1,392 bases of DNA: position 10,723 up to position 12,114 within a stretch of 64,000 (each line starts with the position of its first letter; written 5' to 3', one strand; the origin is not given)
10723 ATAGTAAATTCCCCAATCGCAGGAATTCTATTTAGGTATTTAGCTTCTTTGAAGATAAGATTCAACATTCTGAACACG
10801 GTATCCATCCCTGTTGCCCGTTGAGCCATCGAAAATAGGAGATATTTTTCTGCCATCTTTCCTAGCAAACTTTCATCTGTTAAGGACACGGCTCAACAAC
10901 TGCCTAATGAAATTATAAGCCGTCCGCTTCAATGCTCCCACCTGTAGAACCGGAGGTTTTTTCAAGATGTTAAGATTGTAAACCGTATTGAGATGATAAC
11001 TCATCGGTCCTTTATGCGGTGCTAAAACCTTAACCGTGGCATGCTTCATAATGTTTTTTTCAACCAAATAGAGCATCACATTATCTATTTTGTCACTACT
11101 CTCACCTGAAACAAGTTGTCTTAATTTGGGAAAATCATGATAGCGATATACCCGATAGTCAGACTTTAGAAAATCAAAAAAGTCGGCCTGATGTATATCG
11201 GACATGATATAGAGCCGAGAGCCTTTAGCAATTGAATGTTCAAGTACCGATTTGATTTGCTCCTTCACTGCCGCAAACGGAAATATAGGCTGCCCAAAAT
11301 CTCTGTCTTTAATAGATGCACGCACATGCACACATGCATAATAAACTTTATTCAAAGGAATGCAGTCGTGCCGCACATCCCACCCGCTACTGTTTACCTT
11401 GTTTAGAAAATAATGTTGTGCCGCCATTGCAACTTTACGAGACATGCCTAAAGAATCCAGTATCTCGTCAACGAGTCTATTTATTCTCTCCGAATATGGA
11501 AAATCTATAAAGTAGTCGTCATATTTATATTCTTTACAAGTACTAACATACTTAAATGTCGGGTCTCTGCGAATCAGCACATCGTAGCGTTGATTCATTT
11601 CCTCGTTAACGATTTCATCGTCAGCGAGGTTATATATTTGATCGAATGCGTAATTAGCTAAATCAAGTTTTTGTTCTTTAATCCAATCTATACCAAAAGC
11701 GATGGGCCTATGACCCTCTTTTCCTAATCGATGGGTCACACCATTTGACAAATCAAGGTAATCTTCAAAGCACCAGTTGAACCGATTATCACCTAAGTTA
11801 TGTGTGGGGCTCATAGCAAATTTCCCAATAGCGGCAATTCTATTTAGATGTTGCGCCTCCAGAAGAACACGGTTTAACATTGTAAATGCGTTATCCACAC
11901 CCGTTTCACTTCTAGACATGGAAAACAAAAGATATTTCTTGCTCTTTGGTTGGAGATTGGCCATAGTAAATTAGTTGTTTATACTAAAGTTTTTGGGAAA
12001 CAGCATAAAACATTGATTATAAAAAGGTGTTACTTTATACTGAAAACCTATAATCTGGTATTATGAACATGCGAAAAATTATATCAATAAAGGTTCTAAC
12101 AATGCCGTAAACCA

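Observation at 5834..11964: Tight operon of 5.5 near-identical fucosyltransferase-superfamily-like modules, one gene carrying a 2.5-module fusion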

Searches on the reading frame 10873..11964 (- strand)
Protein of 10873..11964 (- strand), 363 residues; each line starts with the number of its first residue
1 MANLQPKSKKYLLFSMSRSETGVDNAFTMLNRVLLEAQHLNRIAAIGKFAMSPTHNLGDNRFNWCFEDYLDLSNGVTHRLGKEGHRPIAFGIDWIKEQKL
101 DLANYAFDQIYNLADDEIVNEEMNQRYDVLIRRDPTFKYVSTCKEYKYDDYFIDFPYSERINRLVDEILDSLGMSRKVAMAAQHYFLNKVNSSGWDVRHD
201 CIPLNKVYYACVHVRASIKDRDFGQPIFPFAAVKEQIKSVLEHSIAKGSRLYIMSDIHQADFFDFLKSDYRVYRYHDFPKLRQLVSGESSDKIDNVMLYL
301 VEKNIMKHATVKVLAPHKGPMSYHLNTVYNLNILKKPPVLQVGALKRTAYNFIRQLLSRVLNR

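Call 3: search_protein_families(library=pfam, proteins=[window:10873-11964:-], max_evalue=1)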
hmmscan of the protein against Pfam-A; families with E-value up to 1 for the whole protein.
window:10873-11964:- (363 aa): 0 families

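Call 4: search_protein_families(library=ncbifam, proteins=[window:10873-11964:-], max_evalue=1)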
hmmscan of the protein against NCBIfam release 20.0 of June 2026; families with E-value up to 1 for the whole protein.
window:10873-11964:- (363 aa): 1 family
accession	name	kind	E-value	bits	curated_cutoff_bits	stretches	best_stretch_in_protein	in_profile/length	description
TIGR04323.1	SpoChoClust_1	subfamily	0.0042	17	55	1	9-52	31-74/122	LIC12192 family sporadic carbohydrate cluster protein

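Call 5: search_solved_structures(query=window:10873-11964:-, max_evalue=10, show_alignments=2)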
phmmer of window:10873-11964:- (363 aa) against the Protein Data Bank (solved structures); distinct sequences matched with E-value up to 10: 0.

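Call 6: find_homologous_proteins(query=window:10873-11964:-, max_evalue=0.001)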
Query window:10873-11964:- (363 aa): 73 proteins with E <= 0.001 among 1073 candidates.
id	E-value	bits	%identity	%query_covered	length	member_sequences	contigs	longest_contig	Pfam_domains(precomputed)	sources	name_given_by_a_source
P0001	3.4e-231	784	93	100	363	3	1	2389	-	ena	-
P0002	9.7e-224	760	89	97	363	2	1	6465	-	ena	-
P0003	2.0e-208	710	65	93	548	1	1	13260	-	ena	-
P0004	2.1e-205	700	83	100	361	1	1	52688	-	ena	-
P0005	1.4e-203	694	86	96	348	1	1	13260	-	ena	-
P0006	9.7e-203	691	85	96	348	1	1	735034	-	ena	-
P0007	4.4e-183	626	76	100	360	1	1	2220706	-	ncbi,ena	-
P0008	2.1e-158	545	72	91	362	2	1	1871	-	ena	-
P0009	1.8e-156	539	71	91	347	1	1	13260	-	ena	-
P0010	9.3e-156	536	66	95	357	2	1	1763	-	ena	-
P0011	8.3e-148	510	67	94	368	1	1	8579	-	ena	-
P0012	6.0e-147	507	69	91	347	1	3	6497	-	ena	-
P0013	2.4e-146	505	68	91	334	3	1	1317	-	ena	-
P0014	8.0e-146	504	65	93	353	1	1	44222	-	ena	-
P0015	5.2e-145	501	65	92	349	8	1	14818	-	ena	-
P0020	2.7e-141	489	64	93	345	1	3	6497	-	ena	-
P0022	1.3e-140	487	65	92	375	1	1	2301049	-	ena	-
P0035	5.6e-131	455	62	88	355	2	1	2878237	-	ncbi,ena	-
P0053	5.7e-93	330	47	93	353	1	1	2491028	-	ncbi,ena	-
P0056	5.3e-92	327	47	92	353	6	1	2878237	-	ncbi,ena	-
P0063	7.4e-47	178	33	91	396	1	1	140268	-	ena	-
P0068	2.1e-19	88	28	83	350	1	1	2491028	-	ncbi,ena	-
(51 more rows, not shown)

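Call 13: find_related_loci(query=A1, collection=genome_contigs, flank=10000)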
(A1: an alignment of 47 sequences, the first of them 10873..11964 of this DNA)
Query A1 (363 aa) in genome_contigs; peptide patterns used: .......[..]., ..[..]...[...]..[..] (x = any residue, [..] = any of these).
26 stretches matched a pattern; 15 encode a relative of the query (tblastn E <= 1e-3); 14 distinct loci.
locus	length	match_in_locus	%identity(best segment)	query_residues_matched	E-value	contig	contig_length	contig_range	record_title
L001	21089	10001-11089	90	1-363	0e+0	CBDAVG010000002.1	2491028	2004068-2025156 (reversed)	MAG: uncultured candidatus Porisulfidus sp. isolate b077468b-a020-405f-b790-8ad8e597f481 genome assembly, contig: contig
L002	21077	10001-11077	76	1-362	0e+0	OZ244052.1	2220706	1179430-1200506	MAG: uncultured candidatus Porisulfidus sp. isolate d44410dd-c181-48df-95fb-d4a73cfd76fe genome assembly, chromosome: 1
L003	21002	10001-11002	70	4-337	1e-162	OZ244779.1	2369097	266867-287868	MAG: Candidatus Oxydemutatoraceae bacterium isolate c783f144-f5ec-4720-941b-9b53451a92fd genome assembly, chromosome: 1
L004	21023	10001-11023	47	1-338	6e-98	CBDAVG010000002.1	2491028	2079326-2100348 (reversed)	MAG: uncultured candidatus Porisulfidus sp. isolate b077468b-a020-405f-b790-8ad8e597f481 genome assembly, contig: contig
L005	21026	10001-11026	47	1-338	2e-96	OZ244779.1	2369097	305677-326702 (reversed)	MAG: Candidatus Oxydemutatoraceae bacterium isolate c783f144-f5ec-4720-941b-9b53451a92fd genome assembly, chromosome: 1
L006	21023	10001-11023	45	1-338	4e-91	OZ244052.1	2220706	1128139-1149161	MAG: uncultured candidatus Porisulfidus sp. isolate d44410dd-c181-48df-95fb-d4a73cfd76fe genome assembly, chromosome: 1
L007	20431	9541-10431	31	22-331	3e-39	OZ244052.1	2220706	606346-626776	MAG: uncultured candidatus Porisulfidus sp. isolate d44410dd-c181-48df-95fb-d4a73cfd76fe genome assembly, chromosome: 1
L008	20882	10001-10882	32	22-329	5e-38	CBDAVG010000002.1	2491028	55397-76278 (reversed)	MAG: uncultured candidatus Porisulfidus sp. isolate b077468b-a020-405f-b790-8ad8e597f481 genome assembly, contig: contig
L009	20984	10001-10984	28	10-331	1e-31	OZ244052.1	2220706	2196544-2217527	MAG: uncultured candidatus Porisulfidus sp. isolate d44410dd-c181-48df-95fb-d4a73cfd76fe genome assembly, chromosome: 1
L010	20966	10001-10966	29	4-318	2e-26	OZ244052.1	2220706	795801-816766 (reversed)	MAG: uncultured candidatus Porisulfidus sp. isolate d44410dd-c181-48df-95fb-d4a73cfd76fe genome assembly, chromosome: 1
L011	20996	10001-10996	31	4-331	5e-31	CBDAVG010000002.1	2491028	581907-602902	MAG: uncultured candidatus Porisulfidus sp. isolate b077468b-a020-405f-b790-8ad8e597f481 genome assembly, contig: contig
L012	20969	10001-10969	28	7-318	2e-26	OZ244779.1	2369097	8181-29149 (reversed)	MAG: Candidatus Oxydemutatoraceae bacterium isolate c783f144-f5ec-4720-941b-9b53451a92fd genome assembly, chromosome: 1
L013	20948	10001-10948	28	22-321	2e-24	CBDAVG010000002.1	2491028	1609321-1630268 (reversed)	MAG: uncultured candidatus Porisulfidus sp. isolate b077468b-a020-405f-b790-8ad8e597f481 genome assembly, contig: contig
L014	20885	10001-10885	31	22-329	1e-37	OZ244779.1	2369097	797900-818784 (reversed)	MAG: Candidatus Oxydemutatoraceae bacterium isolate c783f144-f5ec-4720-941b-9b53451a92fd genome assembly, chromosome: 1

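Call 23: predict_structure(alignment_id=A1)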
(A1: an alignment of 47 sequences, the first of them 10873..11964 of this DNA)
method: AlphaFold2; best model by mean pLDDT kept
length: 363 residues; sequences in the alignment: 47
mean_pLDDT: 80.3   pTM: 0.78
mean pLDDT of the five models: 80.3, 79.5, 79.1, 78.0, 77.7
residues with pLDDT >= 90: 170; 70-90: 109; 50-70: 33; < 50: 51
segments of 3 or more residues with pLDDT < 50: 1-6, 218-230, 318-344
pLDDT, mean of each block of 10 residues (from residue 1): 59 93 91 95 96 82 92 93 83 95 94 96 96 94 84 94 97 91 74 52 71 69 39 77 86 87 93 94 82 89 93 63 35 35 57 77 58
secondary structure, 60 per line:
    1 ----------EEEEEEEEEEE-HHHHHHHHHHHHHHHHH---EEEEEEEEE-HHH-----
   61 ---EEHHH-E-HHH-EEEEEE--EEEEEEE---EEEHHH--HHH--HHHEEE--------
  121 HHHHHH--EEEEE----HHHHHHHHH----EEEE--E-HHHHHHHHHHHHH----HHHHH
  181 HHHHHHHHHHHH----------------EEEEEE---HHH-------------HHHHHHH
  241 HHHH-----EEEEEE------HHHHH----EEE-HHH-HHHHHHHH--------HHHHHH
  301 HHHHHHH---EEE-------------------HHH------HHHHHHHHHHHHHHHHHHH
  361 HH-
elements in order: E11-21 H23-39 E43-51 E76-81 E84-90 E94-96 E110-112 H121-126 E129-133 H138-146 E151-154 H159-171 H176-192 E209-214 H234-244 E250-255 H262-266 E271-273 H279-286 H295-307 E311-313 H342-362

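Call 25: search_protein_representatives(alignment_id=A1)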
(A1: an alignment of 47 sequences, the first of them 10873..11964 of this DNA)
Query: 47 sequences, 352 profile positions. Proteins with E-value up to 0.001 (for the whole library): 294; up to 1e-10: 180; up to 1e-30: 35. The best 150 are listed.
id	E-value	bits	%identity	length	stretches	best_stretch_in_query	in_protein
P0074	0.0e+00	1263.7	-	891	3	16-345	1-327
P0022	3.1e-156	536.3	-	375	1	1-350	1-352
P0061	2.7e-139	480.5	-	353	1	1-349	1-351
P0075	5.2e-92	325.0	-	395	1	6-343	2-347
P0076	7.0e-92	324.6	-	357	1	6-338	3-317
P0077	2.1e-90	319.8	-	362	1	6-347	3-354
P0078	3.9e-87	309.0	-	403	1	5-339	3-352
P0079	8.9e-84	297.9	-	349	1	7-335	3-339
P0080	2.6e-76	273.4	-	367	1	4-322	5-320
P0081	1.6e-72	260.9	-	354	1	6-333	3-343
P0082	7.9e-70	252.1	-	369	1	6-326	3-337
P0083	6.5e-69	249.1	-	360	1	10-328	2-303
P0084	1.2e-66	241.6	-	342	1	9-320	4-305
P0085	5.4e-66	239.4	-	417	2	62-334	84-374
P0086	6.6e-66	239.2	-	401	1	11-323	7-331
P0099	3.9e-36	141.2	-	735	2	8-289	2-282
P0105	1.9e-33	132.4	-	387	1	8-317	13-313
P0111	3.1e-27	112.0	-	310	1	10-325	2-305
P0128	3.0e-22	95.5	-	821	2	197-316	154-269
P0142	1.5e-19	86.7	-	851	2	200-316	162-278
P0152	1.2e-18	83.7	-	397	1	19-317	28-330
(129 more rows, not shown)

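Call 28: search_protein_families(library=pfam, alignment_id=A2, max_evalue=0.01)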
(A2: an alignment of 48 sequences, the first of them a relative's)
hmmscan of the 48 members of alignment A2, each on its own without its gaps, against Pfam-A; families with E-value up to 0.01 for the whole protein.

A. member 1, P0099 (735 aa): 1 family
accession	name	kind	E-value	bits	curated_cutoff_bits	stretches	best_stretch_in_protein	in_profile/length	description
PF10250.15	O-FucT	-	4.6e-05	23.6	31.5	1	20-216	10-190/326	GDP-fucose protein O-fucosyltransferase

B. families by the number of members that match (of 48 scanned): 21 families
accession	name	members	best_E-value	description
PF10250.15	O-FucT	7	5.2e-08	GDP-fucose protein O-fucosyltransferase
PF13432.12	TPR_16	1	1.3e-22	Tetratricopeptide repeat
PF03567.20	Sulfotransfer_2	1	9.3e-19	Sulfotransferase family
PF14559.12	TPR_19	1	1.6e-18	Tetratricopeptide repeat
PF07719.23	TPR_2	1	2.7e-15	Tetratricopeptide repeat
PF13428.12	TPR_14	1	3.5e-14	Tetratricopeptide repeat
PF13649.12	Methyltransf_25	1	1.5e-13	Methyltransferase domain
PF08242.18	Methyltransf_12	1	2.3e-12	Methyltransferase domain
PF13174.12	TPR_6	1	3.5e-12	Tetratricopeptide repeat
PF13489.12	Methyltransf_23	1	1.9e-11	Methyltransferase domain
PF08241.18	Methyltransf_11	1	8.8e-11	Methyltransferase domain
PF13847.12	Methyltransf_31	1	1.4e-08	Methyltransferase domain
PF13424.12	TPR_12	1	2.9e-07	Tetratricopeptide repeat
PF23914.1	TPR_CcmH_CycH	1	5.8e-06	Cytochrome c-type biogenesis protein H TPR domain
PF25062.1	ARM_TT21_N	1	1.7e-05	Tetratricopeptide repeat protein 21 N-terminal ARM repeat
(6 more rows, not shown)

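Call 34: find_encoding_contigs(protein=P0003, flank=10000, max_places=3)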
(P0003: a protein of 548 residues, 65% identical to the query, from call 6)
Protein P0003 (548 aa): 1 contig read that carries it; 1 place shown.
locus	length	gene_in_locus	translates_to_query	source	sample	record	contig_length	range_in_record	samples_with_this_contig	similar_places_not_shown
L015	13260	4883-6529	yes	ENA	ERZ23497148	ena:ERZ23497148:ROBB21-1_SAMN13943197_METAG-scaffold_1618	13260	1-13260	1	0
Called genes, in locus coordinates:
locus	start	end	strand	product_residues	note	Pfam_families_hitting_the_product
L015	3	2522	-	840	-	?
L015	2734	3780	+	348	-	-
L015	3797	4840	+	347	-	-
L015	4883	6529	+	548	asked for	-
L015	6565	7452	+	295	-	PF24125:Cds6_C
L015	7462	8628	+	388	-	PF03734:YkuD, PF24125:Cds6_C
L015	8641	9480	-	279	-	PF00246:Peptidase_M14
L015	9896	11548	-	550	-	PF00070:Pyr_redox (faint), PF07992:Pyr_redox_2, PF22366:NDH2_C, PF00027:cNMP_binding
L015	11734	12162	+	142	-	PF00572:Ribosomal_L13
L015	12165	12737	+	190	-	PF00380:Ribosomal_S9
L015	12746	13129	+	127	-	PF00829:Ribosomal_L21p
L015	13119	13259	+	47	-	?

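Call 35: find_encoding_contigs(protein=P0022, flank=10000, max_places=3)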
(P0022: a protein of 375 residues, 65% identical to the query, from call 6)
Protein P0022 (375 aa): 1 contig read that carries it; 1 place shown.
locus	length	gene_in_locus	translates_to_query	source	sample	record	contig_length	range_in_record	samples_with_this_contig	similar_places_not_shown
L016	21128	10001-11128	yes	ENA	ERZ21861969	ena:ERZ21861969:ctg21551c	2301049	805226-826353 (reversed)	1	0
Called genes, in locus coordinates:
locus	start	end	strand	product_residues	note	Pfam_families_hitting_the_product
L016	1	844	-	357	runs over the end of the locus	PF00465:Fe-ADH (weak), PF13685:Fe-ADH_2, PF01761:DHQ_synthase, PF24621:DHQS_C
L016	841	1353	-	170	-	PF13189:Cytidylate_kin2 (faint), PF13238:AAA_18, PF01202:SKI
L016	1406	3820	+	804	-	PF00912:Transgly, PF17092:PCB_OB, PF00905:Transpeptidase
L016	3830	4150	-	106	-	-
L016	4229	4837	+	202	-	PF02525:Flavodoxin_2, PF03358:FMN_red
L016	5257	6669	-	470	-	PF03951:Gln-synt_N, PF00120:Gln-synt_C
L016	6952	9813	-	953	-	PF05925:IpgD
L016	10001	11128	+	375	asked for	-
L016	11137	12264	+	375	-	-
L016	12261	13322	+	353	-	-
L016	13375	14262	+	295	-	PF14559:TPR_19 (weak), PF24125:Cds6_C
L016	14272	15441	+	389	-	PF03734:YkuD, PF24125:Cds6_C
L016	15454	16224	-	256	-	PF00246:Peptidase_M14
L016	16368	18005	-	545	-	PF01266:DAO (faint), PF07992:Pyr_redox_2, PF00070:Pyr_redox (weak), PF22366:NDH2_C, PF00027:cNMP_binding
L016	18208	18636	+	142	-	PF00572:Ribosomal_L13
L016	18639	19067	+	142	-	PF00380:Ribosomal_S9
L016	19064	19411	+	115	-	PF00829:Ribosomal_L21p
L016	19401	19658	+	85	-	PF01016:Ribosomal_L27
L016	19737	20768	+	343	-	PF01018:GTP1_OBG, PF01926:MMR_HSR1, PF02421:FeoB_N (weak)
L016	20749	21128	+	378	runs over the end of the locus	PF00696:AA_kinase, PF01472:PUA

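Call 36: find_encoding_contigs(protein=P0056, flank=10000, max_places=2)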
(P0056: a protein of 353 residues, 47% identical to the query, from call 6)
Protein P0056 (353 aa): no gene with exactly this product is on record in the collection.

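Call 37: find_encoding_contigs(protein=P0068, flank=10000, max_places=2)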
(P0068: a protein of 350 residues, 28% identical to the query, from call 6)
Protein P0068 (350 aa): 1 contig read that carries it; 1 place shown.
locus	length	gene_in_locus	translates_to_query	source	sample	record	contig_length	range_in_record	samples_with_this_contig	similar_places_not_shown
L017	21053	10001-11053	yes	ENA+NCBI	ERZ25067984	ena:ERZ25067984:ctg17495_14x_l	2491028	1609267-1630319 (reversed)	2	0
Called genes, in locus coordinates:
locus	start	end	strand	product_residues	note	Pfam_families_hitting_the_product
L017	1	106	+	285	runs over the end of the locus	PF01040:UbiA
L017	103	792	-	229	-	PF18912:DZR_2 (weak), PF00156:Pribosyltran (weak)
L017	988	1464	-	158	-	PF03449:GreA_GreB_N, PF01272:GreA_GreB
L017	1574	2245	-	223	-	PF20582:UPF0758_N, PF04002:RadC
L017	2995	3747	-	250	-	PF01553:Acyltransferase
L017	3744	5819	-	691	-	PF03190:Thioredox_DsbH, PF13899:Thioredoxin_7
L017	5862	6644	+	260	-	PF01790:LGT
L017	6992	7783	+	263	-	PF00303:Thymidylat_synt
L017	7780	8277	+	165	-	PF00186:DHFR_1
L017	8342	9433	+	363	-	PF01883:FeS_assembly_P, PF00142:Fer4_NifH (weak), PF01656:CbiA, PF09140:MipZ, PF10609:ParA, PF13614:AAA_31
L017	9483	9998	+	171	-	PF22769:DCD, PF00692:dUTPase (faint)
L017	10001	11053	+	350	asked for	-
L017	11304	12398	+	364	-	-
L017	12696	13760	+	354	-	-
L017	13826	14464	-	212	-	PF03232:COQ7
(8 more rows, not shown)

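Call 39: search_solved_structures(query=A1, max_evalue=10, show_alignments=2)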
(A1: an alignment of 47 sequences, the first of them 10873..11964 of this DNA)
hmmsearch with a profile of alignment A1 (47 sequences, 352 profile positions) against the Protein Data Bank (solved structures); distinct sequences matched with E-value up to 10: 3.
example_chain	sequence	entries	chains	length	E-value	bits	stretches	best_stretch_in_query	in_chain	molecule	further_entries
2hjv_A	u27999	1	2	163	0.13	14.5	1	122-176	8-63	ATP-dependent RNA helicase dbpA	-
4l6e_A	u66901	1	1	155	0.28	13.4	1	53-148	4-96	E3 SUMO-protein ligase RanBP2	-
9zmk_A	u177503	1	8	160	0.89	11.8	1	212-284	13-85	Spindle assembly abnormal 6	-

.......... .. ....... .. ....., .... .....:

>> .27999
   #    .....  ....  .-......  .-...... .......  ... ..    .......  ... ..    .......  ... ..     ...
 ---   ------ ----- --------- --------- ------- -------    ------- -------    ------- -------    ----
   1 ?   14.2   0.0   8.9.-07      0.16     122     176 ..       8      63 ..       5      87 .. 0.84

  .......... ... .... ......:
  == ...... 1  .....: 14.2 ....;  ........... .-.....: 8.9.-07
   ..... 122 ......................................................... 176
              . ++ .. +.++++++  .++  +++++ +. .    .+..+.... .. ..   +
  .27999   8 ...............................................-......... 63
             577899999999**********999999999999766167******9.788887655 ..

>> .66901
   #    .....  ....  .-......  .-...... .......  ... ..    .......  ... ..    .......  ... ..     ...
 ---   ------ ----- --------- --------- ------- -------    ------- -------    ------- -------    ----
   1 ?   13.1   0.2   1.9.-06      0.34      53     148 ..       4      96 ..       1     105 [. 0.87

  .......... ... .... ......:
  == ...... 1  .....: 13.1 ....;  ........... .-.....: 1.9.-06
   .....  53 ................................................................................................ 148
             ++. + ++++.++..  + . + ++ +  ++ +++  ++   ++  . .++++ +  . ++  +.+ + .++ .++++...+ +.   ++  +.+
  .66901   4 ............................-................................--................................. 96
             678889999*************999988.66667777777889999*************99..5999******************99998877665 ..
